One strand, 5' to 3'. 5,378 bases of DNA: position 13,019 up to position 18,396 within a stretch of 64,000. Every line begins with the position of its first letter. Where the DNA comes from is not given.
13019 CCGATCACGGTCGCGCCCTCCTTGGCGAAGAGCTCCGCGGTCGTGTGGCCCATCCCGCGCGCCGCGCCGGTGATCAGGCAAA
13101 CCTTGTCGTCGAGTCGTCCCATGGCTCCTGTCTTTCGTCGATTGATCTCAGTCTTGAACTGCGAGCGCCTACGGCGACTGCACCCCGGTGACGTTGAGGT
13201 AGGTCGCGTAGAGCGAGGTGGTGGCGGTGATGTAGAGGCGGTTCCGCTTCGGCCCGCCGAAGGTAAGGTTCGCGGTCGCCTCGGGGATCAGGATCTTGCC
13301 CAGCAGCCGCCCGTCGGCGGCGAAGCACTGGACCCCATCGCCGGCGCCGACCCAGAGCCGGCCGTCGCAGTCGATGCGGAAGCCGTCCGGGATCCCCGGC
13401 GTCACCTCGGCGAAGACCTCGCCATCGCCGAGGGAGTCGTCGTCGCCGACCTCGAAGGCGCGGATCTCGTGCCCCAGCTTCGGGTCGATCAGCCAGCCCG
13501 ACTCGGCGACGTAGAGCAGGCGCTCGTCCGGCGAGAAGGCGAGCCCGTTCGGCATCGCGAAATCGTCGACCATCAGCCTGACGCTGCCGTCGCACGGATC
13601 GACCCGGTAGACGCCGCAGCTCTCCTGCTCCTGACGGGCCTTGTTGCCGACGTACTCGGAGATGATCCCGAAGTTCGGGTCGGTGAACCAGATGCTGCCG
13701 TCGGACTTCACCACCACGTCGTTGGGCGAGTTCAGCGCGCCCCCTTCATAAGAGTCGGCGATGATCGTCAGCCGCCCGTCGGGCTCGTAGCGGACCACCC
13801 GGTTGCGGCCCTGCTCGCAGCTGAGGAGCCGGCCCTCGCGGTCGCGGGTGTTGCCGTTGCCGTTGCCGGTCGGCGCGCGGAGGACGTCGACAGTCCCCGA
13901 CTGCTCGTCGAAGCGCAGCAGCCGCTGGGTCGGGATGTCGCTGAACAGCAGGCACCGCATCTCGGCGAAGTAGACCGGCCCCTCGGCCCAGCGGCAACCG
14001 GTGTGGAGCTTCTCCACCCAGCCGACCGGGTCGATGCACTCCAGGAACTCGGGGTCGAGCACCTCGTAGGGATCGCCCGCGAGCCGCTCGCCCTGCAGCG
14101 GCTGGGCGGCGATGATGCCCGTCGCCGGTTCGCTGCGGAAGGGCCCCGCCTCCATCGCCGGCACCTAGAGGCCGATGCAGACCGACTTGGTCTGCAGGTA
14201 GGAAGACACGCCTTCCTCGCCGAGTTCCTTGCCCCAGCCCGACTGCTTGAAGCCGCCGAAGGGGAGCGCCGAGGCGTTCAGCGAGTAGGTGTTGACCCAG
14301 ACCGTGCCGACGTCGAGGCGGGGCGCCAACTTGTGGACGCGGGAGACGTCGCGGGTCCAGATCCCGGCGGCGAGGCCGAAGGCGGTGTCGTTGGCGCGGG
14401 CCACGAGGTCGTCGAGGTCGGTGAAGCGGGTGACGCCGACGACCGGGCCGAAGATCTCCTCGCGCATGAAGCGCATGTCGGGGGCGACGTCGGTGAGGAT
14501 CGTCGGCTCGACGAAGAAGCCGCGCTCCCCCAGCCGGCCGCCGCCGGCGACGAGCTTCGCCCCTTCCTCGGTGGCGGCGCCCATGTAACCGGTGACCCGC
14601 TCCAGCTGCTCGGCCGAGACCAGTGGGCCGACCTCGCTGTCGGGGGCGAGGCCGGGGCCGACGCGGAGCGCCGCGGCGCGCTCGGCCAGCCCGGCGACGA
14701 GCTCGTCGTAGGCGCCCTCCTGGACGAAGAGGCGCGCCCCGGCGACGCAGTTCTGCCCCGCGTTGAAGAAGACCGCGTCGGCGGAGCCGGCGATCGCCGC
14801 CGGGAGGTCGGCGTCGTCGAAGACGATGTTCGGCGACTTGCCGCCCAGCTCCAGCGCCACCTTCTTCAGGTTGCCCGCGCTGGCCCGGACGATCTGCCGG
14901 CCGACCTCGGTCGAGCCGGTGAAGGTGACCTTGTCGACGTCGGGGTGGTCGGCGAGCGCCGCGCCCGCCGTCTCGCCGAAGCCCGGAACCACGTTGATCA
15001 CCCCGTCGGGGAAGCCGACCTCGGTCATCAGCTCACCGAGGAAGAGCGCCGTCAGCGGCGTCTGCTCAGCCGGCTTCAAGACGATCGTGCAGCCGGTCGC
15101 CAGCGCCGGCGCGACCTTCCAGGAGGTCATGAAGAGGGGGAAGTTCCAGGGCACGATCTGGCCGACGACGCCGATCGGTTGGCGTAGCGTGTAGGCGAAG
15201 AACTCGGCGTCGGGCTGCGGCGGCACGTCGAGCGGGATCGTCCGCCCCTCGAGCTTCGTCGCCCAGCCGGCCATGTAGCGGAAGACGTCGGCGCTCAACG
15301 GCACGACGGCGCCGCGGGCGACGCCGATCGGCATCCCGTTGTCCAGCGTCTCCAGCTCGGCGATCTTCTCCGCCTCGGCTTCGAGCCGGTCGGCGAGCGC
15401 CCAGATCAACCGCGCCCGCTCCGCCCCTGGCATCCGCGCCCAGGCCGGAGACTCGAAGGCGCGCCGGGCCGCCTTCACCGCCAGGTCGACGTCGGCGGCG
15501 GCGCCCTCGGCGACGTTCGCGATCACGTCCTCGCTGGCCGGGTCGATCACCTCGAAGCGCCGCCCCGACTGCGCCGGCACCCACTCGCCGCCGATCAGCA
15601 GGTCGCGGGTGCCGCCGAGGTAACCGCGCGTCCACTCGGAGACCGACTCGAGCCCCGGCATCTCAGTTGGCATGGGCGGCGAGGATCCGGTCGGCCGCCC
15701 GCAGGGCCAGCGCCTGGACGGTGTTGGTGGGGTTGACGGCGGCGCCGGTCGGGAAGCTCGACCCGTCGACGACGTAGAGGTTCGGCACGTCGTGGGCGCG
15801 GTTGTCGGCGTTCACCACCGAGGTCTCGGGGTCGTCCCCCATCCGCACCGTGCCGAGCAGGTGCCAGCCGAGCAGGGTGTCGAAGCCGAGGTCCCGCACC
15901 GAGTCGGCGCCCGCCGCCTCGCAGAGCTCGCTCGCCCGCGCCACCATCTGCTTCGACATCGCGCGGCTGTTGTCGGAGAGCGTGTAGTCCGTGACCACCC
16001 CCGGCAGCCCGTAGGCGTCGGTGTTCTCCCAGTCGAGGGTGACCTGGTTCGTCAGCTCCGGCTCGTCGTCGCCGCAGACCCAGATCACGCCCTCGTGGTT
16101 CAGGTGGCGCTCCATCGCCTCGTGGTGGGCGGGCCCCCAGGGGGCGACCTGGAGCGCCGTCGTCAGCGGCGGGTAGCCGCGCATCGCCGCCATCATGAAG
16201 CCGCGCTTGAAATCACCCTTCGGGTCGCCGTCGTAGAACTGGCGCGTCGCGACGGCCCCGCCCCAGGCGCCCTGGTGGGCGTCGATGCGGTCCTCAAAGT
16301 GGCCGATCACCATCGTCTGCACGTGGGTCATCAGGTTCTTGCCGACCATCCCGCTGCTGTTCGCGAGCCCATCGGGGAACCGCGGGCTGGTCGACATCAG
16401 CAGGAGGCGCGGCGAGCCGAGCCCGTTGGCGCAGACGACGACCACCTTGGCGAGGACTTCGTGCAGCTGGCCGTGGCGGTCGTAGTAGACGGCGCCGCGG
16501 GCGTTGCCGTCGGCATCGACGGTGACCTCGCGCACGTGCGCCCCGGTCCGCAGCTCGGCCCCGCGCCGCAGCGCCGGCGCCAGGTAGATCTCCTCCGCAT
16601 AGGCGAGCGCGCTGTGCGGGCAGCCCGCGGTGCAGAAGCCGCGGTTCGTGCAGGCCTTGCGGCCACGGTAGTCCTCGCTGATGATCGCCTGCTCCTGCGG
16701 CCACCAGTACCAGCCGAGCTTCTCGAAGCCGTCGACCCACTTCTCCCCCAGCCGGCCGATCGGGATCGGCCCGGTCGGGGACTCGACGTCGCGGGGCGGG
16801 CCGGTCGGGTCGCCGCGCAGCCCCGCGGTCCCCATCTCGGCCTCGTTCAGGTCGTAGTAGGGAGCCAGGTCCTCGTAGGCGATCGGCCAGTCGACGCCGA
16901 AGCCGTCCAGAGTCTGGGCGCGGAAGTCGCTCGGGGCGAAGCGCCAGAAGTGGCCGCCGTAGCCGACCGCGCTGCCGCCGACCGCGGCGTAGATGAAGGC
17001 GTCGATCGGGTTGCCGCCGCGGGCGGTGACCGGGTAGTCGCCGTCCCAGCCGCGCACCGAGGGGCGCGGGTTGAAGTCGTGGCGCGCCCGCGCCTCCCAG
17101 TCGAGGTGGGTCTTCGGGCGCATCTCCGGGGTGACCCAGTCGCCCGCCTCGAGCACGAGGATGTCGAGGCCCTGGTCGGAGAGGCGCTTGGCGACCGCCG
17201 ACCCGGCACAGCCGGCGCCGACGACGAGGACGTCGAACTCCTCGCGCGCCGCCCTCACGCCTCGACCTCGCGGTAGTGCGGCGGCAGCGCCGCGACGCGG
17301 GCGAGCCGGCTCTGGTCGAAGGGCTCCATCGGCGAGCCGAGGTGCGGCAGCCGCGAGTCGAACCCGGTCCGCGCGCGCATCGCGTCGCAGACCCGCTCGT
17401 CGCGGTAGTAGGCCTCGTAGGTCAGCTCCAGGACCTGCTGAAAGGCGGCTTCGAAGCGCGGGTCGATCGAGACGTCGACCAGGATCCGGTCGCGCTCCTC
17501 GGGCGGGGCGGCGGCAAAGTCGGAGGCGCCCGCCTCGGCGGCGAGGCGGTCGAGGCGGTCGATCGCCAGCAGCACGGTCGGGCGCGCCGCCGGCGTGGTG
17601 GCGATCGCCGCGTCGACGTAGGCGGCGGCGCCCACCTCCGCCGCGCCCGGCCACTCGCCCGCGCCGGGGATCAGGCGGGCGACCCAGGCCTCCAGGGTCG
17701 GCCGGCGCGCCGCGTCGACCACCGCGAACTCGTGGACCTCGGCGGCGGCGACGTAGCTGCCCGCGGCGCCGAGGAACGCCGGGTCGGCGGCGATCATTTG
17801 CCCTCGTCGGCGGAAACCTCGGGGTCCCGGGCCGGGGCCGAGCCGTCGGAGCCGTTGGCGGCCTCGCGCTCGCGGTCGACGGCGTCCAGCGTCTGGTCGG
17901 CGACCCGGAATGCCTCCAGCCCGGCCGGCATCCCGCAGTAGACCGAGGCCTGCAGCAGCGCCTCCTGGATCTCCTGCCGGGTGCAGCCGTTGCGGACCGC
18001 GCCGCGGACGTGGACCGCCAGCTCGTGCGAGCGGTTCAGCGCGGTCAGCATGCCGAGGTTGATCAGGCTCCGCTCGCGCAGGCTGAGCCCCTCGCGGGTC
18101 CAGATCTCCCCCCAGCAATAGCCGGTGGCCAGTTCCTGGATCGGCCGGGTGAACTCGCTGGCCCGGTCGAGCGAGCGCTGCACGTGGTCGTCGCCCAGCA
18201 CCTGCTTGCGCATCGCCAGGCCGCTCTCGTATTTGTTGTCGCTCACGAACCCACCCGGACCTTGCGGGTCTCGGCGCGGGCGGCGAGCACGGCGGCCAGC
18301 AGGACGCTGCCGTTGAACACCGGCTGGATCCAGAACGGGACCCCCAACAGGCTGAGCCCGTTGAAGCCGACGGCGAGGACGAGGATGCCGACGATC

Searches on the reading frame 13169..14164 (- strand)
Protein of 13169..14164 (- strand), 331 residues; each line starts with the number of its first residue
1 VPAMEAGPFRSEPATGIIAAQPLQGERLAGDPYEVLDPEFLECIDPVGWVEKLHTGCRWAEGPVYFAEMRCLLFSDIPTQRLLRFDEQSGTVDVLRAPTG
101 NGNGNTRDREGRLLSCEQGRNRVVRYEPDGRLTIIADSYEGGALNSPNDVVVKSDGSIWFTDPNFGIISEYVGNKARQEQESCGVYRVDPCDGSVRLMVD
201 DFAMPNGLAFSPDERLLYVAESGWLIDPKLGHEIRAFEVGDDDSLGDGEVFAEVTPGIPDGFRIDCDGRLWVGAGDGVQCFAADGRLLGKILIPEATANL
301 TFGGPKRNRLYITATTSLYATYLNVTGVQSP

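Call 60: search_protein_families(library=pfam, proteins=[window:13169-14164:-], max_evalue=0.0001)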
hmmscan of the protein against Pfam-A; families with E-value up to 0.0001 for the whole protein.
window:13169-14164:- (331 aa): 3 families
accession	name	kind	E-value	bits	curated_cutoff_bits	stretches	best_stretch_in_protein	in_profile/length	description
PF08450.18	SGL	-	1.8e-50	172.3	26.3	1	59-315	1-245/246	SMP-30/Gluconolactonase/LRE-like region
PF03088.22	Str_synth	-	5e-05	23.8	25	0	149-221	2-75/89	Strictosidine synthase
PF01436.27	NHL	-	9.9e-05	22.6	20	0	202-222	1-20/28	NHL repeat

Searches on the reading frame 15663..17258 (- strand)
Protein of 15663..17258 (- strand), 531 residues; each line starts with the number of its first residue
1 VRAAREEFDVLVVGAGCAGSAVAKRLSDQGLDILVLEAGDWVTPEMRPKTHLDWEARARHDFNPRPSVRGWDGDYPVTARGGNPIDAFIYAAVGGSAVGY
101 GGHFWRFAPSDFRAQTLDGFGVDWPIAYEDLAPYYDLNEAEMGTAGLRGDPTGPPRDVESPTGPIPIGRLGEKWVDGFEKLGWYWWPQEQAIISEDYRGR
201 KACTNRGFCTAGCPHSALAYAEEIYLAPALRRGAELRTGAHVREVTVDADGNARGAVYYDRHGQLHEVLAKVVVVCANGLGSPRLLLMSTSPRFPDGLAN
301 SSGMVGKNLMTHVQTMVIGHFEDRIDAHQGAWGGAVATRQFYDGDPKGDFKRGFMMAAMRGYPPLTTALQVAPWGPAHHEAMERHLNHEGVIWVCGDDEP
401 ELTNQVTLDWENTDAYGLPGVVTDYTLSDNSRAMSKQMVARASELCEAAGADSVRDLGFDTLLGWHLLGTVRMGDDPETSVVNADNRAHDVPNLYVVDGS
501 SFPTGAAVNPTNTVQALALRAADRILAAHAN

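Call 26: search_protein_families(library=pfam, proteins=[window:15663-17258:-], max_evalue=0.0001)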
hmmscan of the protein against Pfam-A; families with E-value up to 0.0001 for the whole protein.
window:15663-17258:- (531 aa): 7 families
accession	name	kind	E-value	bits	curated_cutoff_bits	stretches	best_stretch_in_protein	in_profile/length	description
PF05199.19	GMC_oxred_C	-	1.7e-23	84.2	24.6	1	401-518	2-139/139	GMC oxidoreductase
PF00732.25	GMC_oxred_N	-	1.2e-13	51.8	23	1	127-313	59-217/218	GMC oxidoreductase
PF01266.30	DAO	-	2.2e-09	37.8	27.9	1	9-41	1-33/353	FAD dependent oxidoreductase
PF13450.12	NAD_binding_8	-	1.8e-06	28.6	21.9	1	12-67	1-60/68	NAD(P)-binding Rossmann-like domain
PF01494.25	FAD_binding_3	-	1.3e-05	25.1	22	0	8-47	2-41/349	FAD binding domain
PF00890.30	FAD_binding_2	-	4e-05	23.4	20.4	0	9-39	1-31/414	FAD binding domain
PF05834.18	Lycopene_cycl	-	7.3e-05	22.4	23.4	0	9-55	1-45/380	Lycopene cyclase protein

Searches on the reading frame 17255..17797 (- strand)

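Call 26: search_protein_families(library=pfam, proteins=[window:17255-17797:-], max_evalue=0.0001)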
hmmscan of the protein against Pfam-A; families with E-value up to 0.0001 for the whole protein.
window:17255-17797:- (180 aa): 1 family
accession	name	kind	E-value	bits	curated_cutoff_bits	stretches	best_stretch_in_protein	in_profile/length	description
PF13618.11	Gluconate_2-dh3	-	6.6e-14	52.8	23.4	1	31-136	3-121/135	Gluconate 2-dehydrogenase subunit 3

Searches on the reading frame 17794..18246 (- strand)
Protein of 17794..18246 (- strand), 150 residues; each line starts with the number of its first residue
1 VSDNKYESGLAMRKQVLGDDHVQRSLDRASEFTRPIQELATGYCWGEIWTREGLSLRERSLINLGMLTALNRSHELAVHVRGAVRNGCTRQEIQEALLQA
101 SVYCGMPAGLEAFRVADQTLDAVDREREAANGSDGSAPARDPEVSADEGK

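Call 26: search_protein_families(library=pfam, proteins=[window:17794-18246:-], max_evalue=0.0001)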
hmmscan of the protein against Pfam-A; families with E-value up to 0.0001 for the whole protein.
window:17794-18246:- (150 aa): 1 family
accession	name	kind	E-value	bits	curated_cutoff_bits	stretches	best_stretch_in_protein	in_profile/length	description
PF02627.25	CMD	-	7.9e-24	83.9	23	1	36-117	3-83/84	Carboxymuconolactone decarboxylase family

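Call 49: search_protein_families(library=ncbifam, proteins=[window:17794-18246:-], max_evalue=0.00001)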
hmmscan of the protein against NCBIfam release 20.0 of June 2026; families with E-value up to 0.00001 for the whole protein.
window:17794-18246:- (150 aa): 3 families
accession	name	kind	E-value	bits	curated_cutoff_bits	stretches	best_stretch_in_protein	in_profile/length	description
NF051488.1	bifunc_PcaDC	exception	1.8e-46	159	390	1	3-121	256-374/375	bifunctional 3-oxoadipate enol-lactonase/4-carboxymuconolactone decarboxylase PcaDC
TIGR02425.1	decarb_PcaC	equivalog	3.4e-43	146.7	155.7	1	3-122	2-121/123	4-carboxymuconolactone decarboxylase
NF051487.1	bifunc_PcaCD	exception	2.3e-33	115.9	430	1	3-125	3-129/413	bifunctional 4-carboxymuconolactone decarboxylase/3-oxoadipate enol-lactonase PcaCD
